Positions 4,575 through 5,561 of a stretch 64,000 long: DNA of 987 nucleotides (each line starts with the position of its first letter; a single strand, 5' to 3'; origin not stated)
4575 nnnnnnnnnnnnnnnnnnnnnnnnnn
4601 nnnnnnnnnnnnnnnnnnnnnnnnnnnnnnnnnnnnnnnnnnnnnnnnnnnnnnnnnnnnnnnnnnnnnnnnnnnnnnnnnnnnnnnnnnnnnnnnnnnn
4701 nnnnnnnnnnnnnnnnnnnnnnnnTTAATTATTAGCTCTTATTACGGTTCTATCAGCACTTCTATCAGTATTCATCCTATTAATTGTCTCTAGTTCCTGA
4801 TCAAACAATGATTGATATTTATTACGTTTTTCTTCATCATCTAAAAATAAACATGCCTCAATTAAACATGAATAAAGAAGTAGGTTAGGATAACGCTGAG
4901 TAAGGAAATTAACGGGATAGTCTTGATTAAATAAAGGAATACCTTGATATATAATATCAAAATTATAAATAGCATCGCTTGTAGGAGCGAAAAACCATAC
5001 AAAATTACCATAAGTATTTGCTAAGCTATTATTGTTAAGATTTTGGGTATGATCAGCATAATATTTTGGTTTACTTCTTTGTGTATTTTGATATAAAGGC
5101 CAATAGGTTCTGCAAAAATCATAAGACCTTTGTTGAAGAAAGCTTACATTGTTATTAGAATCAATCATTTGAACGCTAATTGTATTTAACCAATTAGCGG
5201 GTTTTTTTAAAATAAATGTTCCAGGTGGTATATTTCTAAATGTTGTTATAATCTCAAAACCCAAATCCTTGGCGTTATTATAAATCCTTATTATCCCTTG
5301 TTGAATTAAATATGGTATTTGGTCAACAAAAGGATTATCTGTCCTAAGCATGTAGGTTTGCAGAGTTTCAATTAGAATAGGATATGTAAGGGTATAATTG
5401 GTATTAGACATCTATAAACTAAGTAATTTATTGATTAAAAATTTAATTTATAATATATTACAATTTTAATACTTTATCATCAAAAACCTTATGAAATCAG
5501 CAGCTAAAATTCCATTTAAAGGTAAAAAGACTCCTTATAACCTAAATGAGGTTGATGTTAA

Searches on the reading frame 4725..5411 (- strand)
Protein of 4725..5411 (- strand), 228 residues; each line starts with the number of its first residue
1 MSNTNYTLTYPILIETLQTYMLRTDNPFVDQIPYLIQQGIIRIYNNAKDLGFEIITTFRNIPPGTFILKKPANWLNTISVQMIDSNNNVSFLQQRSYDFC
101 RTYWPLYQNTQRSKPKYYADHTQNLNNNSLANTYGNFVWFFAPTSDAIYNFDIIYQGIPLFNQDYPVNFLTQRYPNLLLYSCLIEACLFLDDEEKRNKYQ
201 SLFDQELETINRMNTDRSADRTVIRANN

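Call 41: search_protein_families(library=pfam, proteins=[window:4725-5411:-], max_evalue=0.01)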
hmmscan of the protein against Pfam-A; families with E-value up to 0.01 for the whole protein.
window:4725-5411:- (228 aa): 1 family
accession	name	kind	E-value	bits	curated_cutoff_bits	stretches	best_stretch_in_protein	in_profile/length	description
PF24175.2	SU10_adaptor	-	2.1e-13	51.6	27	1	9-216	2-185/194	SU10 adaptor protein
